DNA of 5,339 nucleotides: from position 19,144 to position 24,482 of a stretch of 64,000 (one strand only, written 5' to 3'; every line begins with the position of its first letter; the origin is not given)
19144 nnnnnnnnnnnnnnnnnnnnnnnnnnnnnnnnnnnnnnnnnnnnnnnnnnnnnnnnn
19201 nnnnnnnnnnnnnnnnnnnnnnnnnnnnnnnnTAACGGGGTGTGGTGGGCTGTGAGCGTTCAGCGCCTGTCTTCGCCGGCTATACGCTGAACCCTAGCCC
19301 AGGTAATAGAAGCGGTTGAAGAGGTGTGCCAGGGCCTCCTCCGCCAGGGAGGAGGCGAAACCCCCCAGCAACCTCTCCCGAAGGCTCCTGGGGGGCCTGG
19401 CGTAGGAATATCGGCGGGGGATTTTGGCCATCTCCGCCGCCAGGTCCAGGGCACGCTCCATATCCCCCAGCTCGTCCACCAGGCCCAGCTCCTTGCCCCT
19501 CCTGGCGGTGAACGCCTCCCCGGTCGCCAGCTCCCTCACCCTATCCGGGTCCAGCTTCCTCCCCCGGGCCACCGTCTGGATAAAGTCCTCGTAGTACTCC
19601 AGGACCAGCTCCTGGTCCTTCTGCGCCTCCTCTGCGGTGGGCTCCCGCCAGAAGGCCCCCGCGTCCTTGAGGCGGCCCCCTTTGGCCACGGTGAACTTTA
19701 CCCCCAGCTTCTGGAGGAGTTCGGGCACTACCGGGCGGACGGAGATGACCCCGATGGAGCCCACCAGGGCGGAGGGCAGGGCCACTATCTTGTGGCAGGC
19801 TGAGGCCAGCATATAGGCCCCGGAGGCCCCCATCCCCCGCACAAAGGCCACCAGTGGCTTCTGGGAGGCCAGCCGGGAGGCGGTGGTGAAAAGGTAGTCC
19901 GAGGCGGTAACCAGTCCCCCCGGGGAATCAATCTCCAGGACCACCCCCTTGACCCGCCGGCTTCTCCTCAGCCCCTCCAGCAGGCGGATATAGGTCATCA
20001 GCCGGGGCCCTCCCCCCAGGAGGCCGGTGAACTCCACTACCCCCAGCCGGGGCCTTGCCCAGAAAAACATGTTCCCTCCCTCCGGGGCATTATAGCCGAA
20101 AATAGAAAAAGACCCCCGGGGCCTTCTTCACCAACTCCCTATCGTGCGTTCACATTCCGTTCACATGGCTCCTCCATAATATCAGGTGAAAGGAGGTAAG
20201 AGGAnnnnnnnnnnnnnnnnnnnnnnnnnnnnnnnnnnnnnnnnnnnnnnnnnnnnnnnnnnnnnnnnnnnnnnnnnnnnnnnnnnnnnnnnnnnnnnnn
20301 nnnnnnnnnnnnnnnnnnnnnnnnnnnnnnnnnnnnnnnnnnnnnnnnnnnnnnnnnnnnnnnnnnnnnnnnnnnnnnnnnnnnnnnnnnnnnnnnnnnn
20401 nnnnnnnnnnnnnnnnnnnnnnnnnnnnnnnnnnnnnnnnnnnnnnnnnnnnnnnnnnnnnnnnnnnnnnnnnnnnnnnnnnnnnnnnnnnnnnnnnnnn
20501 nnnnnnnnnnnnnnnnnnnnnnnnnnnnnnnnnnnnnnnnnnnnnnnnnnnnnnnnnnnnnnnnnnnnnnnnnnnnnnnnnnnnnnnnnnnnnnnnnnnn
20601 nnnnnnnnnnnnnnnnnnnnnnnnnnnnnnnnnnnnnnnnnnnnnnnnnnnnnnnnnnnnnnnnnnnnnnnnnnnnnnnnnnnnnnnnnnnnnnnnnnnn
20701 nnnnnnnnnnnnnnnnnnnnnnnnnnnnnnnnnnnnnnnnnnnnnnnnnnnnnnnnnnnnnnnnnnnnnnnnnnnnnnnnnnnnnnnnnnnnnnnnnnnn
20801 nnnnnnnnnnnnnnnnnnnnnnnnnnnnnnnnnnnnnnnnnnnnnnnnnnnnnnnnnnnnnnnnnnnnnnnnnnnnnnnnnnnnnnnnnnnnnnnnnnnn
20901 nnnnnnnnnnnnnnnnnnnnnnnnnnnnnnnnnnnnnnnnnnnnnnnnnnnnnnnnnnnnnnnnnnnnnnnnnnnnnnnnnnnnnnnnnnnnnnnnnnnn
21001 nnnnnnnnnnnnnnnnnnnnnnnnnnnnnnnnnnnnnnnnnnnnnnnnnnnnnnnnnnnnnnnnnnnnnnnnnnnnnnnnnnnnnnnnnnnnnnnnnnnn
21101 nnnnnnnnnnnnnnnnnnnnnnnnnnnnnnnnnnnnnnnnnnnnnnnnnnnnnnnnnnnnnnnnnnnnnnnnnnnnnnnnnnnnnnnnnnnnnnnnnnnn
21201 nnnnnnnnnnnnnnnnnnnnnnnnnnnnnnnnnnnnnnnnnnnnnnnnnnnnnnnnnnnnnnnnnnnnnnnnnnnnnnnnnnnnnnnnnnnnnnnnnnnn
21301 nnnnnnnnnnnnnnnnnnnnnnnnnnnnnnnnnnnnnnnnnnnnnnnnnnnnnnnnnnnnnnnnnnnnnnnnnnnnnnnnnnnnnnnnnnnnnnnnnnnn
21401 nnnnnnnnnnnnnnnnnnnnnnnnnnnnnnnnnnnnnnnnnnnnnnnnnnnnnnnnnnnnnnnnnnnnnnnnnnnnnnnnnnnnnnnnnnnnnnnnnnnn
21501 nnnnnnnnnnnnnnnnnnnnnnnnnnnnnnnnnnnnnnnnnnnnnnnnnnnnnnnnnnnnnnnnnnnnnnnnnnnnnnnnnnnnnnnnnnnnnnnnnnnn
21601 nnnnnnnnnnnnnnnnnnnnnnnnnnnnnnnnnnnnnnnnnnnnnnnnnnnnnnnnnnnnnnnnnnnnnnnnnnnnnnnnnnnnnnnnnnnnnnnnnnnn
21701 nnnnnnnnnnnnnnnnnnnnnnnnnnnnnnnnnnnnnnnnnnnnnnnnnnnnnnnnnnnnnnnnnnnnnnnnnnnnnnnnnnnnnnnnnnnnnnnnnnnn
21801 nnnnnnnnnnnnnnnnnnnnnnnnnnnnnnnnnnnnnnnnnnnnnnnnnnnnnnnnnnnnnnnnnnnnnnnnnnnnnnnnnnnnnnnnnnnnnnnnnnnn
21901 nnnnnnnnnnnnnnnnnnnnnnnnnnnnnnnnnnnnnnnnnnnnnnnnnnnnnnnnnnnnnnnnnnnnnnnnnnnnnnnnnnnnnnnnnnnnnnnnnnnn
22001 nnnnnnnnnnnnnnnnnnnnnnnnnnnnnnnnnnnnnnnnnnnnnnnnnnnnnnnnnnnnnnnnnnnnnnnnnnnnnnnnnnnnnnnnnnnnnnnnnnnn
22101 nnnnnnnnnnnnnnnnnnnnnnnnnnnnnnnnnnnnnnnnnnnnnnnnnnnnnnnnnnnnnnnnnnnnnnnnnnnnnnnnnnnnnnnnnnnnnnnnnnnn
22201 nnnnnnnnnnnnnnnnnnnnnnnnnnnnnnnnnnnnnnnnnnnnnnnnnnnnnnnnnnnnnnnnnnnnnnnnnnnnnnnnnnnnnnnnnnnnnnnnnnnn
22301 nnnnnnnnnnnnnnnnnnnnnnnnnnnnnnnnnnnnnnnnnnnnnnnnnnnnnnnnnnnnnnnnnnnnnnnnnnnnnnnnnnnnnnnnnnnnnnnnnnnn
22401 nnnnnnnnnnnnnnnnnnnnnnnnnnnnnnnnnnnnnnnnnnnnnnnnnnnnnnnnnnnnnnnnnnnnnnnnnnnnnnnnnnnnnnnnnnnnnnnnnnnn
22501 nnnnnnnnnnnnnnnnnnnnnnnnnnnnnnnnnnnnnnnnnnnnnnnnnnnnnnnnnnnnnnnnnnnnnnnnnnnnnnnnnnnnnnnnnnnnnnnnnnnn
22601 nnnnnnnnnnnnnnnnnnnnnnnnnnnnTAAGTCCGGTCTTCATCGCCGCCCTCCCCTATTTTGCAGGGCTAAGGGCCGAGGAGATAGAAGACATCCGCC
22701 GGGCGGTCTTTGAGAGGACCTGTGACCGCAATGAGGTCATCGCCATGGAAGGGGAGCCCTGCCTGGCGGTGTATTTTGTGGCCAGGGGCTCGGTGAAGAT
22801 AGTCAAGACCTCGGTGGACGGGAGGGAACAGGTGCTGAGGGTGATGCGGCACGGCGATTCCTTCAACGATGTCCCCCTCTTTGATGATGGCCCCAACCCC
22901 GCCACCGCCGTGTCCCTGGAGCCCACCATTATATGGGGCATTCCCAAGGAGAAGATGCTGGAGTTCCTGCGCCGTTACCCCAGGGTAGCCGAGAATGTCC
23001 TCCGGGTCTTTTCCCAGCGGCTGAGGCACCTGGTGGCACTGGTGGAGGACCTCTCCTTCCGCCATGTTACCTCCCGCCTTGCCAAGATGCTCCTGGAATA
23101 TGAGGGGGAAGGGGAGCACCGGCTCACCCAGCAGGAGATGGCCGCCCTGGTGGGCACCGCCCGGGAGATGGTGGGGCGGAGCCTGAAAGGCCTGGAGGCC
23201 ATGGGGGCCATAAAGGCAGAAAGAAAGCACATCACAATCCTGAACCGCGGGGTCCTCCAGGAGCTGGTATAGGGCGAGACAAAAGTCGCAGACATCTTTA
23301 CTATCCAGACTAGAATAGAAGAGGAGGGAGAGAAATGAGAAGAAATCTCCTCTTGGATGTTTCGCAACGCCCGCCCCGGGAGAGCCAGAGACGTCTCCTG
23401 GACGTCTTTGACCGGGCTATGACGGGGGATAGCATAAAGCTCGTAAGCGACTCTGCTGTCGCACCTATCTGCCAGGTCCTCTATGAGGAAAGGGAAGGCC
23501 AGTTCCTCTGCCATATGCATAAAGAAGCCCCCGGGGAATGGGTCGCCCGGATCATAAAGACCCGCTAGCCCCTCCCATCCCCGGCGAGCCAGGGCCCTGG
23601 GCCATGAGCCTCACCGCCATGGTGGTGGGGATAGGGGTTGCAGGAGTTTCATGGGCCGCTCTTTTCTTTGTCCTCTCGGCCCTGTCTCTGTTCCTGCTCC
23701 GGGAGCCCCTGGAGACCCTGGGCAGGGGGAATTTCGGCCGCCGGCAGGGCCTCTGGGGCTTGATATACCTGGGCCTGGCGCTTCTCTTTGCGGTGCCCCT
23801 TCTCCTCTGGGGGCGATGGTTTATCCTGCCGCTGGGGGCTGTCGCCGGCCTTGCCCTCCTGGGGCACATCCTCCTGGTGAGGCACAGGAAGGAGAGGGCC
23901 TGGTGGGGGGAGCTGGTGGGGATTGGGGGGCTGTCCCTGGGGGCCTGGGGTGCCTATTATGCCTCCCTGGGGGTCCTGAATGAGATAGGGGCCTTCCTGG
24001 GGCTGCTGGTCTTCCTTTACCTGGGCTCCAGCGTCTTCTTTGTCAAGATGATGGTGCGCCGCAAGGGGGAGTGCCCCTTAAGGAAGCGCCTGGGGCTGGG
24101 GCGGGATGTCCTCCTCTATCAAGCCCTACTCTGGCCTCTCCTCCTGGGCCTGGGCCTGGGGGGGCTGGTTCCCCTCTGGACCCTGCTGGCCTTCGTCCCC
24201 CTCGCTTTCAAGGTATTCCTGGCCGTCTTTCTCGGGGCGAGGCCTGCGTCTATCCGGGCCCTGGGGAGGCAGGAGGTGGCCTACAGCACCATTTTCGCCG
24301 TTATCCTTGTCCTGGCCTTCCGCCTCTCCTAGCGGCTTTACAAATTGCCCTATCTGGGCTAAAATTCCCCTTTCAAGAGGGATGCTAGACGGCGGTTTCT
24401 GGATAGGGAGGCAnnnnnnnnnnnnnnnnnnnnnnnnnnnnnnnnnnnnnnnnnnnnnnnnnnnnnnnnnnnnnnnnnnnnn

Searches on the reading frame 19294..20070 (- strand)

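Call 65: search_protein_families(library=pfam, proteins=[window:19294-20070:-], max_evalue=0.000001)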
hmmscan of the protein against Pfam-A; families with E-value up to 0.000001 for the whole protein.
window:19294-20070:- (258 aa): 1 family
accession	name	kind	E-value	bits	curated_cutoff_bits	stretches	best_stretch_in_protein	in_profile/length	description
PF01343.23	Peptidase_S49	-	6.7e-43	146.8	24.9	1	67-216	3-152/154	Peptidase family S49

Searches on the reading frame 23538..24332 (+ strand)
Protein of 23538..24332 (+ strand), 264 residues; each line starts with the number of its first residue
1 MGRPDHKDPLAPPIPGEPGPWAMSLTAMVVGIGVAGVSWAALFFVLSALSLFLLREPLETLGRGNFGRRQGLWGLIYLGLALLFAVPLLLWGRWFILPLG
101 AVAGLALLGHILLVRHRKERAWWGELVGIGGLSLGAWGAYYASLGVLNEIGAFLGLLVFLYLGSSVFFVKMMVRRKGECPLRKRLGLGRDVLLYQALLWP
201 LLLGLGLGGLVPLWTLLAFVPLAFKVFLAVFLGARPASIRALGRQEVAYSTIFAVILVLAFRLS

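Call 65: search_protein_families(library=pfam, proteins=[window:23538-24332:+], max_evalue=0.000001)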
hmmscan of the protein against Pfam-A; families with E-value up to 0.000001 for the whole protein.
window:23538-24332:+ (264 aa): 1 family
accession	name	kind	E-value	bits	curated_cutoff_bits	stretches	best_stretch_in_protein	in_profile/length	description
PF14256.11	YwiC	-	4.7e-17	62.9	25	1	14-140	1-126/126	YwiC-like protein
